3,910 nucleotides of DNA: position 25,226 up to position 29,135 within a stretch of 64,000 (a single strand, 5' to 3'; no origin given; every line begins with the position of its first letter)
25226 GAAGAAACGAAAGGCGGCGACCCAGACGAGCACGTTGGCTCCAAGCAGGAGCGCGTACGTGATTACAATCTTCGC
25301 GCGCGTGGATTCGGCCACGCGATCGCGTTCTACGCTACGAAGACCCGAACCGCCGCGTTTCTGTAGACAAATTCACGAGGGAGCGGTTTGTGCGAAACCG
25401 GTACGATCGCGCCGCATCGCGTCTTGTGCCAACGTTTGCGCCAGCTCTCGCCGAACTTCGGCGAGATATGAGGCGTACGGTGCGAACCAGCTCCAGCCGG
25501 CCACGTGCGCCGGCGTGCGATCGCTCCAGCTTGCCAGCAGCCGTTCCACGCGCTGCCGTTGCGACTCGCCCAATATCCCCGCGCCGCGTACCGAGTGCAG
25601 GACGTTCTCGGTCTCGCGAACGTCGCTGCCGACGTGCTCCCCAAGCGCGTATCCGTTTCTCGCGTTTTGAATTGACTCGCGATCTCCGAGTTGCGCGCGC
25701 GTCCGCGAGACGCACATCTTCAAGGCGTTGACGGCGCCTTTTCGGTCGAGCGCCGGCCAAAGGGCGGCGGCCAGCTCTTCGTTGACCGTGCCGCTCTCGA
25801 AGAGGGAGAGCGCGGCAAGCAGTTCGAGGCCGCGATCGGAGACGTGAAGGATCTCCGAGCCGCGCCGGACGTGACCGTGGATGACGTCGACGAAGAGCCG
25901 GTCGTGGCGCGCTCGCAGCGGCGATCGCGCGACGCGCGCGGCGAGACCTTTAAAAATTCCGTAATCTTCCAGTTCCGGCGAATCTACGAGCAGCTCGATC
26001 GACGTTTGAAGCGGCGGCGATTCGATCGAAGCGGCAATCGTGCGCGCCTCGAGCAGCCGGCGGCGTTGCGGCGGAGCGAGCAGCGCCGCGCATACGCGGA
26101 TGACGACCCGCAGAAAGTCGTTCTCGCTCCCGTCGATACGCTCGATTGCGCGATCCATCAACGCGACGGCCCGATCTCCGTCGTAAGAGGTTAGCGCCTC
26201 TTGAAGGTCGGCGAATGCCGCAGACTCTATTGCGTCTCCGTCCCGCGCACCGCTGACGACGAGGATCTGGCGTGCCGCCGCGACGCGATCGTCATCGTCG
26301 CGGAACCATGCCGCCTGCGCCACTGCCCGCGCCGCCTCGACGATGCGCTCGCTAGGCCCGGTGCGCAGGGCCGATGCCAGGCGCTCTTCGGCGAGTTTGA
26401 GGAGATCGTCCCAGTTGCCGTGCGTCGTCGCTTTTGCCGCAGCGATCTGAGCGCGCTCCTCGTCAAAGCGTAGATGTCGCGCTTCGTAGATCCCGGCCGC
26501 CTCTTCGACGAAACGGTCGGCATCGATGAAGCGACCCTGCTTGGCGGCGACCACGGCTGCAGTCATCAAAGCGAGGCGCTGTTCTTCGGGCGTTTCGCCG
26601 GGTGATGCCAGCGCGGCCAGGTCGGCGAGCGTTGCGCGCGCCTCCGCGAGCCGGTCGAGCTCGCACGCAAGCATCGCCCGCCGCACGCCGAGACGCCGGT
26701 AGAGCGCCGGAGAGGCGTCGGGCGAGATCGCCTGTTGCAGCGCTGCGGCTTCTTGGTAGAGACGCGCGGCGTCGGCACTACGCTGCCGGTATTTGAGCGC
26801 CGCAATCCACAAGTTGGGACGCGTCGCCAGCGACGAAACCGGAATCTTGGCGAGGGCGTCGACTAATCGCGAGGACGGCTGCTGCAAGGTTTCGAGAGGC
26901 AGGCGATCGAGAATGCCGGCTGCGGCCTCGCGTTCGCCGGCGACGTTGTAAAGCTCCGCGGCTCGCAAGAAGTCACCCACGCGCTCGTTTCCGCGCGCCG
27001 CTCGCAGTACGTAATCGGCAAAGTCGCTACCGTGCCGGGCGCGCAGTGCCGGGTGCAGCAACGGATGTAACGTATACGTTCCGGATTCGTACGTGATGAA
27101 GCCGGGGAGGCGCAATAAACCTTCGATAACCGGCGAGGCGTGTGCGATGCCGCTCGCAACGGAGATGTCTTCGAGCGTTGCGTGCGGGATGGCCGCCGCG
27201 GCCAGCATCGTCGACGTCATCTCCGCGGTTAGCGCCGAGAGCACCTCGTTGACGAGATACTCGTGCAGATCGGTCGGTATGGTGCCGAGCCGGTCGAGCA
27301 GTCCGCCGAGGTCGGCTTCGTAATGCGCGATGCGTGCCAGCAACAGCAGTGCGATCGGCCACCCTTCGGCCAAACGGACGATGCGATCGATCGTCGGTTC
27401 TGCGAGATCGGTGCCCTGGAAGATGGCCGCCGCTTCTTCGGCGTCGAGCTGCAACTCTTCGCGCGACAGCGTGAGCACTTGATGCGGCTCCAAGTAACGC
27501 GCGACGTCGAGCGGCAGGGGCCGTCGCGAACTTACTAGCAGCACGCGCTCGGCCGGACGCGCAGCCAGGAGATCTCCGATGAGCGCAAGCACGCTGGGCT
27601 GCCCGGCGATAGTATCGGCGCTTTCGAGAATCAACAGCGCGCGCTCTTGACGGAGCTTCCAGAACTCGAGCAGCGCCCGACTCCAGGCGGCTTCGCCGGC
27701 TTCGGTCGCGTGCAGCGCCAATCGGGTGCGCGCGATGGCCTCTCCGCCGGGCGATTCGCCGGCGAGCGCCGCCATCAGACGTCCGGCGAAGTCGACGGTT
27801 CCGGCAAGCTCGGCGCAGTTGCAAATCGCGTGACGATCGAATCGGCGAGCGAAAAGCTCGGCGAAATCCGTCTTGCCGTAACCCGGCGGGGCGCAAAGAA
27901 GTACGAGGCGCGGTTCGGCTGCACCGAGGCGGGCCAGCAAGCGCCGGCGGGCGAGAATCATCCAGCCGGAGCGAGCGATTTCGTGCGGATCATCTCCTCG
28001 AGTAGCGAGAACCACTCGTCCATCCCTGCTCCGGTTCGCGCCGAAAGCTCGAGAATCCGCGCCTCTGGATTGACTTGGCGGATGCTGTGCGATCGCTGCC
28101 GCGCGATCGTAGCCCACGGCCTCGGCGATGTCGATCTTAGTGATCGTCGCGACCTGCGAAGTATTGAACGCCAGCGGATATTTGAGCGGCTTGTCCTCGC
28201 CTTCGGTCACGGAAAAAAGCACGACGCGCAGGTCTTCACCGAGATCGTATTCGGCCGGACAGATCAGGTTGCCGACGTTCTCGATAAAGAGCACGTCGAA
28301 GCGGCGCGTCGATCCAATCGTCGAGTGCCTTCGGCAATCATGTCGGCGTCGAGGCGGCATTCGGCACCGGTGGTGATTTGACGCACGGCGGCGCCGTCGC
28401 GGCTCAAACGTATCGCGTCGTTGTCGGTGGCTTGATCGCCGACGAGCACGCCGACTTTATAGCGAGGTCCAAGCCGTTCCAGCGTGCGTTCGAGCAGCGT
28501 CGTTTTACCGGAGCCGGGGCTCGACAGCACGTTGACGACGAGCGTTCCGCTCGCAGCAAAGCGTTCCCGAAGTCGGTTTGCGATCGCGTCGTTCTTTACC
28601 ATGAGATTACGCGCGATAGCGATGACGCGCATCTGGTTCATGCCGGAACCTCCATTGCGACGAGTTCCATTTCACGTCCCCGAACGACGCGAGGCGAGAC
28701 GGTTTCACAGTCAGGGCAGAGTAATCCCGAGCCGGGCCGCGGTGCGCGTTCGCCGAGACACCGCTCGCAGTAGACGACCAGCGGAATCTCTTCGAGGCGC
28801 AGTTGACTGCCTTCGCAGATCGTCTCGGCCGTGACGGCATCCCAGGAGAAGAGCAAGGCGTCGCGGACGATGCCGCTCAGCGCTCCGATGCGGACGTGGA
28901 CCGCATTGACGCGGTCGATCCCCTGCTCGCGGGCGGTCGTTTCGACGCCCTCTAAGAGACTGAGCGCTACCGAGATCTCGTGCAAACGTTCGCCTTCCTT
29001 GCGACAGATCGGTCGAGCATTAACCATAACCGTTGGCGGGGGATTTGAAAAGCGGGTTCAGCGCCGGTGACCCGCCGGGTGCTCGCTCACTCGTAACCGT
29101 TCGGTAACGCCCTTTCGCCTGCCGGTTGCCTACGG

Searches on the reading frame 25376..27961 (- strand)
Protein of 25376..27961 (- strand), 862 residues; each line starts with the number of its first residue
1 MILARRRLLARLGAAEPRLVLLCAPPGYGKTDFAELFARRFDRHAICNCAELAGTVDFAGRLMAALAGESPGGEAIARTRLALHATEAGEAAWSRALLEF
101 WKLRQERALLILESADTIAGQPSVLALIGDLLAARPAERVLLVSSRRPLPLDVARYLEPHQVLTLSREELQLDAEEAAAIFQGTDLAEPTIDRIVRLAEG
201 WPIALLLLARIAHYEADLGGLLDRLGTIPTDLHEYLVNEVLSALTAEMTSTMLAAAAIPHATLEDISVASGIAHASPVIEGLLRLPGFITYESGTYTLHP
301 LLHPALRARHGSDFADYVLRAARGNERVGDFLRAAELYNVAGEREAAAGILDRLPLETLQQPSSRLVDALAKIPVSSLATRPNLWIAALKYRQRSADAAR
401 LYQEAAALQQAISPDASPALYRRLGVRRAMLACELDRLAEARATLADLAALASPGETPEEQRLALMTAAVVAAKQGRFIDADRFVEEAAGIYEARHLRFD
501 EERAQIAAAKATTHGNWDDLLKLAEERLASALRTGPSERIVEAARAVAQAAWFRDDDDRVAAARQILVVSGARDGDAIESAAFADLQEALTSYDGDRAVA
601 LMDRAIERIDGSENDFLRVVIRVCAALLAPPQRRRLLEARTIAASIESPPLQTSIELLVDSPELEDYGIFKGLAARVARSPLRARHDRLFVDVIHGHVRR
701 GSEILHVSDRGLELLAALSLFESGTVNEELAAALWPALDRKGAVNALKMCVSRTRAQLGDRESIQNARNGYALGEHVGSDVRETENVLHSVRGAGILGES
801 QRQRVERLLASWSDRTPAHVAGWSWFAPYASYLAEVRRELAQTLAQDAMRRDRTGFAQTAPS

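Call 10: search_protein_families(library=pfam, proteins=[window:25376-27961:-], max_evalue=0.01)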
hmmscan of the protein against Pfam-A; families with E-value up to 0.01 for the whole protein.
seq(862 aa): 2 families
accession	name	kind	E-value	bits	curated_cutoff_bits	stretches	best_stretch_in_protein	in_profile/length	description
PF13191.12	AAA_16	-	0.00073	20.5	32.6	1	7-143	14-167/167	AAA ATPase domain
PF13401.12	AAA_22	-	0.0015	19.3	27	1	17-133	5-109/130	AAA domain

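Call 45: search_protein_families(library=ncbifam, proteins=[window:25376-27961:-], max_evalue=0.1)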
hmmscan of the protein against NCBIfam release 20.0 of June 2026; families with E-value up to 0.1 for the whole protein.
seq(862 aa): 3 families
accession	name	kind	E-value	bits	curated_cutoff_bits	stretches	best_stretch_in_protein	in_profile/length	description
NF003420.0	PRK04841.1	equivalog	2.1e-21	75.7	537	1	3-455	17-484/903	HTH-type transcriptional regulator MalT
TIGR01242.2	TIGR01242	subfamily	0.07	12.1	500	0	3-41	134-172/362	proteasome-activating nucleotidase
TIGR00635.1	ruvB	equivalog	0.073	12.1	299.05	0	19-62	32-76/305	Holliday junction branch migration DNA helicase RuvB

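Call 53: find_homologous_proteins(query=window:25376-27961:-, max_evalue=1e-10)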
Query window:25376-27961:- (862 aa): 76 proteins with E <= 1e-10 among 8000 candidates.
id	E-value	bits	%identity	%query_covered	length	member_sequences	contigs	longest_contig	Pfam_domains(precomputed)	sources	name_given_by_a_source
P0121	0.0e+0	1679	91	98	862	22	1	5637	-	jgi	-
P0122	0.0e+0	1307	71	98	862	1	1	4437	PF25873.1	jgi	jgi:ATP/maltotriose-dependent transcriptional regulator MalT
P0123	0.0e+0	1297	70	98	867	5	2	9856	PF25873.1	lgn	-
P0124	0.0e+0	1288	72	99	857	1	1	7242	PF25873.1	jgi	-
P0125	0.0e+0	1283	71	97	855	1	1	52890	PF25873.1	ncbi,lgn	ncbi:MAG: hypothetical protein WCC84_05245 [Candidatus Cybelea sp.]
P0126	0.0e+0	1269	69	99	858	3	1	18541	PF25873.1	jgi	-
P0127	0.0e+0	1265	70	99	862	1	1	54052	PF25873.1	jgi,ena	-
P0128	0.0e+0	1252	70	99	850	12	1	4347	PF25873.1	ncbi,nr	ncbi:MAG TPA: hypothetical protein VHS56_04575, partial [Candidatus Cybelea sp.]|nr:hypothetical pro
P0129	0.0e+0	1248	70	97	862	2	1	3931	PF25873.1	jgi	jgi:ATP/maltotriose-dependent transcriptional regulator MalT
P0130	0.0e+0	1227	68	98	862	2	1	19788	-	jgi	jgi:hypothetical protein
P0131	0.0e+0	1220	67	99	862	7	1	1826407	PF25873.1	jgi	jgi:ATP/maltotriose-dependent transcriptional regulator MalT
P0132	0.0e+0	1218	67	100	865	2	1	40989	PF25873.1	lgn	-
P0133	0.0e+0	1161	67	98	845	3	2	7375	PF25873.1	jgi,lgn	jgi:ATP/maltotriose-dependent transcriptional regulator MalT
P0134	0.0e+0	1157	66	99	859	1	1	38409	-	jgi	jgi:ATP/maltotriose-dependent transcriptional regulator MalT/DNA-binding winged helix-turn-helix (wH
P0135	0.0e+0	1039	62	99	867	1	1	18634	PF25873.1,PF13401.13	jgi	jgi:ATP/maltotriose-dependent transcriptional regulator MalT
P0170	2.1e-264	898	53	99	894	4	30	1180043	PF25873.1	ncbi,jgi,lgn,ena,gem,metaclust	jgi:DNA-binding winged helix-turn-helix (wHTH) protein/tetratricopeptide (TPR) repeat protein|metacl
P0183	1.3e-233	796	49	98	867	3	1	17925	PF00486.35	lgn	-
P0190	5.6e-214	731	47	97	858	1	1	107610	PF25873.1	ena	-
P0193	1.7e-61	227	31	64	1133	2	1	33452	PF03704.24,PF00486.35,PF13191.13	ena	-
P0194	3.1e-60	223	31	52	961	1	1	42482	PF03704.24,PF00486.35,PF13401.13,PF13191.13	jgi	jgi:DNA-binding SARP family transcriptional activator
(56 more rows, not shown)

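Call 55: search_solved_structures(query=A3, max_evalue=1, show_alignments=0)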
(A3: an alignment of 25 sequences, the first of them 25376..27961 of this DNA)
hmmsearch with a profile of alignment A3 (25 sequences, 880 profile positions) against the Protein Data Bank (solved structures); distinct sequences matched with E-value up to 1: 15.
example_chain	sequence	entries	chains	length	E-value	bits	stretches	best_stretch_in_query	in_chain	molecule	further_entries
8bob_C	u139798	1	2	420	1.3e-13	52.8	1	3-326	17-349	HTH-type transcriptional regulator MalT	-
7vg7_B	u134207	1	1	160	0.0014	19.6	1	336-383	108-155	Uteroglobin,PB1m6A9 peptide,Uteroglobin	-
7vf3_B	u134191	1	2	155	0.004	18.1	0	336-382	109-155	Uteroglobin,PB1m7 peptide,Uteroglobin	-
5u8k_A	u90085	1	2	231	0.0072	17.3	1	706-771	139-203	Response regulator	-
5u8m_A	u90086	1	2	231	0.0081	17.1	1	706-771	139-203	Response regulator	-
5vfa_A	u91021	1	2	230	0.0083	17.1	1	706-771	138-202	Response regulator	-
7xbq_A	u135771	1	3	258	0.027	15.4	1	423-633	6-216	Putative 14-3-3 protein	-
4yuu_q1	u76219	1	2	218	0.032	15.1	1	532-630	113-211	Extrinsic protein in photosystem II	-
8hew_A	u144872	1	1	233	0.036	14.9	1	425-633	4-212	14-3-3 protein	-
9dvy_A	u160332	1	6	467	0.53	11.1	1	18-55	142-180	ATP-dependent Clp protease ATP-binding subunit clpX-like, mitochondrial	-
2m87_A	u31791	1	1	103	0.62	10.9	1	707-797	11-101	Transcriptional regulatory protein basR/pmrA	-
9p9v_A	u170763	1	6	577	0.73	10.6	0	18-55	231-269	ATP-dependent clpX-like chaperone, mitochondrial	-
9ykx_A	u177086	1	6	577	0.73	10.6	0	18-55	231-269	ATP-dependent clpX-like chaperone, mitochondrial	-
9lgo_F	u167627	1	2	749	0.77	10.6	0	6-40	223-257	ATPase family gene 2 protein homolog B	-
8rhn_O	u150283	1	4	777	0.83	10.4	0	6-40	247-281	ATPase family gene 2 protein homolog B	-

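Call 69: find_encoding_contigs(protein=P0170, flank=6000, max_places=2)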
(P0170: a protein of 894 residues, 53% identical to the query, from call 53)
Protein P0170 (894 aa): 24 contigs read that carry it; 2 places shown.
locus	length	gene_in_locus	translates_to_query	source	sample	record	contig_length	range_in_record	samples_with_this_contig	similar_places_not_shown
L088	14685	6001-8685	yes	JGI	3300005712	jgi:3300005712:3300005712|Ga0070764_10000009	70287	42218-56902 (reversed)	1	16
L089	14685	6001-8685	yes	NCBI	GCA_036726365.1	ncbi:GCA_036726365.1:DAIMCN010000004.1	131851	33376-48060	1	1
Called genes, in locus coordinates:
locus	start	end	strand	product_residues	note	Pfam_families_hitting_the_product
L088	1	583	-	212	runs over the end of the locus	PF19562:DUF6084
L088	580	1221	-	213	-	PF19372:DUF5947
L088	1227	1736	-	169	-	PF01106:NifU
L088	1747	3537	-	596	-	PF00374:NiFeSe_Hases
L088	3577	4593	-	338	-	PF01058:Oxidored_q6, PF14720:NiFe_hyd_SSU_C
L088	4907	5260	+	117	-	PF01155:HypA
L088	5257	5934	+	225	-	PF02492:cobW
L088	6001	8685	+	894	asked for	PF25873:WHD_MalT (faint)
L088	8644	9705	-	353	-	PF03824:NicO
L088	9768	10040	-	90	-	-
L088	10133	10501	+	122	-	-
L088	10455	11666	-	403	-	PF01566:Nramp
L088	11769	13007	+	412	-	PF02415:Chlam_PMP (faint)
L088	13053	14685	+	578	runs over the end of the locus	PF07732:Cu-oxidase_3, PF07731:Cu-oxidase_2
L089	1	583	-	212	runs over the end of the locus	PF19562:DUF6084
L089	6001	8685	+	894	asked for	PF25873:WHD_MalT (faint)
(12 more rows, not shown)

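Call 70: find_encoding_contigs(protein=P0190, flank=6000, max_places=2)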
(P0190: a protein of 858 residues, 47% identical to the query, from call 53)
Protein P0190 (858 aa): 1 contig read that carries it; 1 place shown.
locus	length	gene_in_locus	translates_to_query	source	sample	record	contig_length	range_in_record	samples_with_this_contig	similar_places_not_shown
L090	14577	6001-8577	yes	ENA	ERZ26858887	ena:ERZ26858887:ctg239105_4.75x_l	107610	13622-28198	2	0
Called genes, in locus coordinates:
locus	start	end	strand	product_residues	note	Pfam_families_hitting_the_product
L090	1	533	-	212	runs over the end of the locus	PF19562:DUF6084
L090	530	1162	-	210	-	PF19372:DUF5947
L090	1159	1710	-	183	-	PF01106:NifU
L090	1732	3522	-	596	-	PF00374:NiFeSe_Hases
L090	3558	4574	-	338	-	PF01058:Oxidored_q6, PF14720:NiFe_hyd_SSU_C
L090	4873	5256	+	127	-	PF01155:HypA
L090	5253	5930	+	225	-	PF02492:cobW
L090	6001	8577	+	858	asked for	PF25873:WHD_MalT (weak)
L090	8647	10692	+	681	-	PF04851:ResIII, PF17757:UvrB_inter, PF27431:UvrB_3rd, PF00271:Helicase_C, PF12344:UvrB, PF02151:UVR (weak)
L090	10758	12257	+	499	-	PF26314:MptA_B_family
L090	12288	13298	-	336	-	PF03480:DctP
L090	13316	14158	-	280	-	PF04909:Amidohydro_2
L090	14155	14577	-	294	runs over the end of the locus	PF04909:Amidohydro_2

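Call 71: find_encoding_contigs(protein=P0183, flank=6000, max_places=2)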
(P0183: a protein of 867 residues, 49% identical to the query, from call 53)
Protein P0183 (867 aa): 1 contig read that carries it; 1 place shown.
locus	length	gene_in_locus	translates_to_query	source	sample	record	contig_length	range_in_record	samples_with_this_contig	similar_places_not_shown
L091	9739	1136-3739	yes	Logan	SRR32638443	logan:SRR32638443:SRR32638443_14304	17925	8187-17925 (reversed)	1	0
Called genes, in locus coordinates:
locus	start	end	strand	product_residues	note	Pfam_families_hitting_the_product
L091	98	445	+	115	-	PF01155:HypA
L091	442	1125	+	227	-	PF02492:cobW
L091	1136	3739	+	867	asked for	PF00486:Trans_reg_C (faint)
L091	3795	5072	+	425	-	PF00465:Fe-ADH, PF25137:ADH_Fe_C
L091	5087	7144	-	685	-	PF13442:Cytochrome_CBB3, PF00034:Cytochrom_C (faint), PF01011:PQQ, PF13360:PQQ_2, PF01011:PQQ, PF13570:Beta-prop_ACSF4 (weak), PF13360:PQQ_2 (weak)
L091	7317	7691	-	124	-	PF12844:HTH_19, PF13560:HTH_31, PF01381:HTH_3, PF13443:HTH_26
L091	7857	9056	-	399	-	PF00669:Flagellin_N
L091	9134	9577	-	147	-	PF01272:GreA_GreB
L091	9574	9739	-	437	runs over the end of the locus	PF00083:Sugar_tr, PF07690:MFS_1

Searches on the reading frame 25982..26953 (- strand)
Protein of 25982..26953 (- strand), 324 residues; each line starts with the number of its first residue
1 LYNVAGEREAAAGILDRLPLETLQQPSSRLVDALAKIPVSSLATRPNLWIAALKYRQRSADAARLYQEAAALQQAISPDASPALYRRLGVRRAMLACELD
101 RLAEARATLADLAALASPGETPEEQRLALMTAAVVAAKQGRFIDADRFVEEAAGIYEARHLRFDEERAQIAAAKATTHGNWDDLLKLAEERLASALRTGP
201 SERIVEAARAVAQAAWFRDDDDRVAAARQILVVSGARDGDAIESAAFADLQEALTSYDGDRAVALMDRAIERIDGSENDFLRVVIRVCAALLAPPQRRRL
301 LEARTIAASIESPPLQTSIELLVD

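Call 52: search_protein_families(library=pfam, proteins=[window:25982-26953:-], max_evalue=10)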
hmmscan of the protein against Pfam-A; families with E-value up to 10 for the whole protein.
seq(324 aa): 3 families
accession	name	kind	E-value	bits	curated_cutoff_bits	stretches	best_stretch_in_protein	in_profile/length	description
PF13424.12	TPR_12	-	0.032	14.9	30.1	1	91-158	8-77/77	Tetratricopeptide repeat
PF02607.22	B12-binding_2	-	0.62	10.7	23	1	248-290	3-40/74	B12 binding domain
PF13374.12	TPR_10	-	1.9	9.1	27.5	1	129-157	5-33/42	Tetratricopeptide repeat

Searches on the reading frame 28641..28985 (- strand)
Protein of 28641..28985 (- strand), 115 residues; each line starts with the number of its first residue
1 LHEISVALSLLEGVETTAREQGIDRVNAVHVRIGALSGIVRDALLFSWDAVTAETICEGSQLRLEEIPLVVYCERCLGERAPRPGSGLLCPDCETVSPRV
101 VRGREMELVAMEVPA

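Call 10: search_protein_families(library=pfam, proteins=[window:28641-28985:-], max_evalue=0.01)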
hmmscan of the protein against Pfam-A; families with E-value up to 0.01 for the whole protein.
seq(115 aa): 1 family
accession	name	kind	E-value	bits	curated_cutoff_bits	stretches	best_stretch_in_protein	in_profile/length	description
PF01155.25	HypA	-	2.2e-28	99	28.9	1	1-113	1-112/112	Hydrogenase/urease nickel incorporation, metallochaperone, hypA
